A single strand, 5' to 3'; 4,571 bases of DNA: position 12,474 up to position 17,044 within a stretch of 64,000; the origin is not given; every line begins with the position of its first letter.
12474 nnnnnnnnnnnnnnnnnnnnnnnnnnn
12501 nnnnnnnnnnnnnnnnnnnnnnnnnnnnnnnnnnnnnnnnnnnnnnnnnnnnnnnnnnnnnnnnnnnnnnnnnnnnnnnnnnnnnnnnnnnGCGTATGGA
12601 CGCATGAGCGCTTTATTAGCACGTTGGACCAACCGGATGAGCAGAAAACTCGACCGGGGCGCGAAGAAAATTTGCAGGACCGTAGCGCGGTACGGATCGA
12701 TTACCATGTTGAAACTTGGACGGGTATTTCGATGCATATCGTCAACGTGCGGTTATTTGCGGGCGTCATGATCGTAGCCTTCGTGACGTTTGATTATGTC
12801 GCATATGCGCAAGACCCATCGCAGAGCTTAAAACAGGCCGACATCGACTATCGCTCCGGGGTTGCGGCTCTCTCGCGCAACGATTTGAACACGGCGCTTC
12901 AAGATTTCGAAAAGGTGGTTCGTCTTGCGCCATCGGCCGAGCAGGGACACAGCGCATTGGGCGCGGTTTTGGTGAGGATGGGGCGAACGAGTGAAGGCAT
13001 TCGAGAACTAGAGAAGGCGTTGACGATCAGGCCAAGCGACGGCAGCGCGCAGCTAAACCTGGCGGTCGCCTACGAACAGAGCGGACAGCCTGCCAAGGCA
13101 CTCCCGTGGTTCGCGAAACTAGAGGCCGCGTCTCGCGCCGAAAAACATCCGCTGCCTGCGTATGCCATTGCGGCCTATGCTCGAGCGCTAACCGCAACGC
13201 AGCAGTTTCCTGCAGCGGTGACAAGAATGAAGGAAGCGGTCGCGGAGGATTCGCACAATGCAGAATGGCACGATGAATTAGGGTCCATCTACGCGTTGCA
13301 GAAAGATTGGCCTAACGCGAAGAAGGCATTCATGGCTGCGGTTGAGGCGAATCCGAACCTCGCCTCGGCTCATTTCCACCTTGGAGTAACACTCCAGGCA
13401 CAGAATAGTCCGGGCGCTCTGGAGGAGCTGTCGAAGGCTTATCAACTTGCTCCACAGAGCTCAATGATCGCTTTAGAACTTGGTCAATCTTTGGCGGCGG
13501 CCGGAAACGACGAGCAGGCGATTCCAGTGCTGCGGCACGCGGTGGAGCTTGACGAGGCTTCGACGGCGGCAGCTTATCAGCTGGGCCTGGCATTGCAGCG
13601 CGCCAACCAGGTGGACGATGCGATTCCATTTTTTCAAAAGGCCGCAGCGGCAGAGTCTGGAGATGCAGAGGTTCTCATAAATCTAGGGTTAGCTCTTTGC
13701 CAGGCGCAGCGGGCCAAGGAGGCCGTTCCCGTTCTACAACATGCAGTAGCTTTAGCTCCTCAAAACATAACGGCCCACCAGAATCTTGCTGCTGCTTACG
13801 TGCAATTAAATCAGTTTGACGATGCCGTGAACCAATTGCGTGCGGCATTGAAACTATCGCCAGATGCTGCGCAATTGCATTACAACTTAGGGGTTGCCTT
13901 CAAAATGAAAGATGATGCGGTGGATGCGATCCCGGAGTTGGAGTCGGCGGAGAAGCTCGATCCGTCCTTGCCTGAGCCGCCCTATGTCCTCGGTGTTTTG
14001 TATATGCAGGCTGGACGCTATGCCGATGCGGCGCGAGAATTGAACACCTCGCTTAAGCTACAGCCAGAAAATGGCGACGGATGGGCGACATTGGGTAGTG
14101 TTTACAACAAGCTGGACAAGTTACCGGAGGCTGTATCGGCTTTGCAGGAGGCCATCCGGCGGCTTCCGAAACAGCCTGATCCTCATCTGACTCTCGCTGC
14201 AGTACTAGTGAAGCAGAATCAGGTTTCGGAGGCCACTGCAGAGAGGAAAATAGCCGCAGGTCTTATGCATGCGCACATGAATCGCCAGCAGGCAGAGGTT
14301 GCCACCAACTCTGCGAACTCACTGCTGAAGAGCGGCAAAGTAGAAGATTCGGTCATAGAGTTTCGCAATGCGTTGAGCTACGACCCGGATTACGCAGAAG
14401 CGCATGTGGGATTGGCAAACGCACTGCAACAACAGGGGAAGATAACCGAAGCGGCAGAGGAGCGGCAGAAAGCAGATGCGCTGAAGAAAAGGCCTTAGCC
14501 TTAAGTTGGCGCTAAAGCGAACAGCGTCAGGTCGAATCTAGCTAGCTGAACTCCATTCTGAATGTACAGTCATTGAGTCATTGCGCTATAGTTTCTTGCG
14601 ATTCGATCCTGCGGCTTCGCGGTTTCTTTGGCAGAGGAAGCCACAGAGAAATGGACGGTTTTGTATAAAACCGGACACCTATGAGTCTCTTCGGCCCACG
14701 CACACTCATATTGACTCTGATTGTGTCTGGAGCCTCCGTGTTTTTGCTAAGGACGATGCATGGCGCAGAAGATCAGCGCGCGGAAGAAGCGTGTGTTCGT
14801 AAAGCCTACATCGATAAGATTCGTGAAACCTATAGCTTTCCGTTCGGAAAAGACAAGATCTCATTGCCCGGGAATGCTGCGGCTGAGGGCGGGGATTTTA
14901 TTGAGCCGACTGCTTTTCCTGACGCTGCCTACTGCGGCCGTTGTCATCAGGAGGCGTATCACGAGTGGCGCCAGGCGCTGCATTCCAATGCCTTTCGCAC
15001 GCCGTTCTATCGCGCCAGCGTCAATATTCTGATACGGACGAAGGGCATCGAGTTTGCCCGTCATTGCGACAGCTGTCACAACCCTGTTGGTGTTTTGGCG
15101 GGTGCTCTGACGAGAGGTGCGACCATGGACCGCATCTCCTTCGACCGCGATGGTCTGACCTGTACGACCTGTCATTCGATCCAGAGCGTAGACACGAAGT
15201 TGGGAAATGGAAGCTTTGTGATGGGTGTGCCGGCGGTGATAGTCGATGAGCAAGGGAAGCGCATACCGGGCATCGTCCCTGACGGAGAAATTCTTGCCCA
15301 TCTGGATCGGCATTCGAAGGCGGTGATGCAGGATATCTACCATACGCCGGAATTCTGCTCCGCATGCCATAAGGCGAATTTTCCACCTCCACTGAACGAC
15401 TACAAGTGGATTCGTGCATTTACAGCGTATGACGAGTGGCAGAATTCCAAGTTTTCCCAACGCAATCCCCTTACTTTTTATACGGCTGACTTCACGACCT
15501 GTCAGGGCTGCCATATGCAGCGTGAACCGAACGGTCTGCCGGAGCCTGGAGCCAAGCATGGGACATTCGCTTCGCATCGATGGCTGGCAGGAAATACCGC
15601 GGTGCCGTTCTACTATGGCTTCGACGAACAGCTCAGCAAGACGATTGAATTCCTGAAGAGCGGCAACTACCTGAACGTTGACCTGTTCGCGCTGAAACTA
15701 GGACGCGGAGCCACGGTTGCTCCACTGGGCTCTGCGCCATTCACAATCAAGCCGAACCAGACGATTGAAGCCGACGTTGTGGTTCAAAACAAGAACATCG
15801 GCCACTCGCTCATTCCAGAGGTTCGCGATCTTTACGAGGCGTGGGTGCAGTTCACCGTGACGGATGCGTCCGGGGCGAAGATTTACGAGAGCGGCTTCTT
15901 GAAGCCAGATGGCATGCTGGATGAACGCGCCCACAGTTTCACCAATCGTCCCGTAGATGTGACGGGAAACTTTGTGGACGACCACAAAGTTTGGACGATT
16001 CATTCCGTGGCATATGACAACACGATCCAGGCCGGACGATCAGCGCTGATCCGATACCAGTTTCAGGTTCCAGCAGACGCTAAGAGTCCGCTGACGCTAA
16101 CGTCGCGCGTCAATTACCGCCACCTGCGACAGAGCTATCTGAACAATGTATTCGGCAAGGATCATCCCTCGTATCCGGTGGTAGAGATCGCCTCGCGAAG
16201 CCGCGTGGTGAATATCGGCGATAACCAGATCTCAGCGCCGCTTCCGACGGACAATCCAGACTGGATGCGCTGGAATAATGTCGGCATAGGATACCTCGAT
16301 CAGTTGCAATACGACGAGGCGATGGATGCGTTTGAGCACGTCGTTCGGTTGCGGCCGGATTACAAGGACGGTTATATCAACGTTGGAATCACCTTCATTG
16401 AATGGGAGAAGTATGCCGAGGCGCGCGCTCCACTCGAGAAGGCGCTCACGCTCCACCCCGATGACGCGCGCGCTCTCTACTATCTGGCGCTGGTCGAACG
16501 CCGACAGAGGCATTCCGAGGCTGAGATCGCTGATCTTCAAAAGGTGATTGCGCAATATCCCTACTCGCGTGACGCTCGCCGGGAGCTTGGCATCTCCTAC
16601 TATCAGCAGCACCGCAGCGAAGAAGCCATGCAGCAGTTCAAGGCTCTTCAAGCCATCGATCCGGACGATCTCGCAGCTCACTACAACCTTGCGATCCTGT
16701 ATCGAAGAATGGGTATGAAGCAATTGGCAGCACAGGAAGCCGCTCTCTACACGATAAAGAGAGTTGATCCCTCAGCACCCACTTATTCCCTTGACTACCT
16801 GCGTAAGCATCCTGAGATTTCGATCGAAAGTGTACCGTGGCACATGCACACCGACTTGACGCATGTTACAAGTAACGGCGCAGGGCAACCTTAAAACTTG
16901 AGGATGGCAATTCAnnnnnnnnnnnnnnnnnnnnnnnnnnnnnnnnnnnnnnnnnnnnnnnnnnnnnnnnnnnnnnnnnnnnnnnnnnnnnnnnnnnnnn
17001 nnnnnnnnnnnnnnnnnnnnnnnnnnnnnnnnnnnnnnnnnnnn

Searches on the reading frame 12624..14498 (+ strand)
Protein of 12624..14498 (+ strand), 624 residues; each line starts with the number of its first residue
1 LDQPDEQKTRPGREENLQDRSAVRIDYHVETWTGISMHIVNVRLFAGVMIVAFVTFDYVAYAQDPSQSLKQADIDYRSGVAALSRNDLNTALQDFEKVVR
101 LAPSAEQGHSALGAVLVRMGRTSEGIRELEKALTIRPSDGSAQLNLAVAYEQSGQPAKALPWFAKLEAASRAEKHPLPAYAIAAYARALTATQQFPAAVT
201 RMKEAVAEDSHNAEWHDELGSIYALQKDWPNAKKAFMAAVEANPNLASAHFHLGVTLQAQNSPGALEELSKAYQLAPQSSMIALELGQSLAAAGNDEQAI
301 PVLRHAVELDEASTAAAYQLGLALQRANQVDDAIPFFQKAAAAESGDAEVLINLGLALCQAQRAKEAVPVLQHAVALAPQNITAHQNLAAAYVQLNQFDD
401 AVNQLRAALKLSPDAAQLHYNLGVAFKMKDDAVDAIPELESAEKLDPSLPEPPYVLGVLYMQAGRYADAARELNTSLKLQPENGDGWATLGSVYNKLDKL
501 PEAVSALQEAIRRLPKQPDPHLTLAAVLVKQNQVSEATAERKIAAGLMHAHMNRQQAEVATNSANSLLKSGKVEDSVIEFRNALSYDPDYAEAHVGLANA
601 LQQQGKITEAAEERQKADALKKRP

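Call 4: search_protein_families(library=pfam, proteins=[window:12624-14498:+], max_evalue=0.01)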
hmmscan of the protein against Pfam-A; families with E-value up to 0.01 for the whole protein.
window:12624-14498:+ (624 aa): 30 families (the best 25 are shown)
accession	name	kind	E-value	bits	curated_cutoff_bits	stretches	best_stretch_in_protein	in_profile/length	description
PF13414.12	TPR_11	-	3.8e-60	199.8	26.8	9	391-428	3-40/42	TPR repeat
PF07719.23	TPR_2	-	3.9e-59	192.4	27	4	384-414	3-33/34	Tetratricopeptide repeat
PF13432.12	TPR_16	-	3.5e-52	174.8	32.7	8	388-450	3-65/65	Tetratricopeptide repeat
PF00515.34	TPR_1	-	3.7e-47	156.7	27.8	1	384-414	3-33/34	Tetratricopeptide repeat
PF14559.12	TPR_19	-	8.7e-47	157.8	25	8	360-419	3-62/68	Tetratricopeptide repeat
PF13181.12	TPR_8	-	1.2e-37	125.2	25.7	1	383-414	2-33/34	Tetratricopeptide repeat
PF13431.12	TPR_17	-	4.9e-37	123.5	24.4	2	580-610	2-32/34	Tetratricopeptide repeat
PF13428.12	TPR_14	-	9.4e-37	122.1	23.5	4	384-423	3-42/44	Tetratricopeptide repeat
PF13424.12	TPR_12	-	5.1e-34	116.7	30.1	6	348-412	3-75/77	Tetratricopeptide repeat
PF23914.1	TPR_CcmH_CycH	-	4.6e-21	75.7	42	4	473-556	39-123/158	Cytochrome c-type biogenesis protein H TPR domain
PF13176.12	TPR_7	-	4.8e-20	70.3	27.9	0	384-414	1-31/36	Tetratricopeptide repeat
PF12895.13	ANAPC3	-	1.9e-16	60.6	27.2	2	328-406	3-80/82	Anaphase-promoting complex, cyclosome, subunit 3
PF13174.12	TPR_6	-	2.5e-16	59.5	26.3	0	316-340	2-26/33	Tetratricopeptide repeat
PF13371.12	TPR_9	-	6.9e-16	58.5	35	2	358-418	5-65/73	Tetratricopeptide repeat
PF13374.12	TPR_10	-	8.1e-16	57.9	27.5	0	387-411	7-31/42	Tetratricopeptide repeat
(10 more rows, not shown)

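Call 5: search_protein_families(library=ncbifam, proteins=[window:12624-14498:+], max_evalue=0.01)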
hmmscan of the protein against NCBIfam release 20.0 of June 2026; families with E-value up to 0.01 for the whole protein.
window:12624-14498:+ (624 aa): 37 families (the best 25 are shown)
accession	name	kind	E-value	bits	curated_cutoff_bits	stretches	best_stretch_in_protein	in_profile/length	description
NF040959.1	MamA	equivalog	2.4e-59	200.3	200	5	344-448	67-171/204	magnetosome protein MamA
TIGR02917.1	PEP_TPR_lipo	equivalog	1.6e-51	175.3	312.2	3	164-539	418-791/899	XrtA/PEP-CTERM system TPR-repeat protein PrsT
TIGR02521.1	type_IV_pilW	equivalog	1.8e-39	135.7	154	8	280-413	31-166/234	type IV pilus biogenesis/stability protein PilW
NF033762.1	social_mot_Tgl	equivalog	6.1e-36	124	225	5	67-259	26-216/252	social motility TPR repeat lipoprotein Tgl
TIGR02552.1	LcrH_SycD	equivalog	1.9e-31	108.6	104.8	5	303-416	7-120/136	SycD/LcrH family type III secretion system chaperone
NF033758.1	gliding_GltE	equivalog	1.5e-24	86.7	225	3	72-345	86-356/411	adventurous gliding motility TPR repeat lipoprotein GltE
NF047371.1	FlcA_CTERM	equivalog_domain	7.4e-21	74.3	300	3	206-299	431-526/646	periplasmic flagellar collar protein FlcA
TIGR00540.1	TPR_hemY_coli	hypoth_equivalog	8e-20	70.9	142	3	430-508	306-383/385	heme biosynthesis-associated TPR protein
TIGR00990.1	3a0801s09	subfamily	1e-19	70.6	757.25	3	397-612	346-563/615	mitochondrial import receptor subunit TOM70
NF033920.0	C39_PA2778_fam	equivalog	4.4e-19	68.9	150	4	357-446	165-254/255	PA2778 family cysteine peptidase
NF052415.1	T3SS_chap_SctY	equivalog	1.4e-17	64.1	70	3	455-539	11-98/106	type III secretion apparatus assembly chaperone SctY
NF008520.0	PRK11447.1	equivalog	1.5e-16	59.5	858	2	319-382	274-337/1157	cellulose synthase complex outer membrane protein BcsC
NF008391.2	PRK11189.1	equivalog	1.2e-15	57.8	250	1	416-611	65-257/297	lipoprotein NlpI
NF002725.1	PRK02603.1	equivalog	8.8e-15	55.1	143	1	67-158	30-124/173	photosystem I assembly protein Ycf3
TIGR02795.1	tol_pal_ybgF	equivalog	3.9e-14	53.3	90.1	1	449-519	38-111/119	tol-pal system protein YbgF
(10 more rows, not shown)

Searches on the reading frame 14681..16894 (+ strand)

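Call 97: search_protein_families(library=pfam, proteins=[window:14681-16894:+], max_evalue=0.0001)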
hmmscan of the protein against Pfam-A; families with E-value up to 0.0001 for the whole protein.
window:14681-16894:+ (737 aa): 16 families
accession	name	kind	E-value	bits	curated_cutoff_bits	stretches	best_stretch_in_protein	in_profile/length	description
PF00515.34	TPR_1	-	4.4e-14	52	27.8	0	531-561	4-34/34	Tetratricopeptide repeat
PF13414.12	TPR_11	-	1.2e-13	50.9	26.8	1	639-678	3-42/42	TPR repeat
PF13431.12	TPR_17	-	5.9e-13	48.4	24.4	0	586-614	3-31/34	Tetratricopeptide repeat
PF13432.12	TPR_16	-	2.6e-11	44.2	32.7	1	576-629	11-64/65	Tetratricopeptide repeat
PF07719.23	TPR_2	-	5e-11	42.3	27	0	531-561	4-34/34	Tetratricopeptide repeat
PF13428.12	TPR_14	-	3e-09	37.1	23.5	0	631-672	2-43/44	Tetratricopeptide repeat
PF14559.12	TPR_19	-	3.6e-09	37.3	25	1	610-670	6-64/68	Tetratricopeptide repeat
PF13435.11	Cytochrome_C554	-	4.6e-09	37.5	20.8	1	85-166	2-84/84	Cytochrome c554 and c-prime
PF13371.12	TPR_9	-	4.7e-09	36.6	35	0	573-634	6-67/73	Tetratricopeptide repeat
PF13424.12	TPR_12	-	4.8e-09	36.7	30.1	0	531-591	6-74/77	Tetratricopeptide repeat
PF23914.1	TPR_CcmH_CycH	-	6.5e-08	33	42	1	524-626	46-151/158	Cytochrome c-type biogenesis protein H TPR domain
PF13174.12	TPR_6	-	4.5e-07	30.5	26.3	0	598-627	2-31/33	Tetratricopeptide repeat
PF14522.11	Cytochrome_C7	-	5.3e-07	29.8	24.8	0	127-169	14-52/67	Cytochrome c7 and related cytochrome c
PF13181.12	TPR_8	-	9.6e-07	28.9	25.7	0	538-561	11-34/34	Tetratricopeptide repeat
PF22113.1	Mtrc-MtrF_II-IV_dom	-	4.2e-06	26.8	30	0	128-288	8-137/176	Outer membrane cytochrome MtrC/MtrF-like, domains II/IV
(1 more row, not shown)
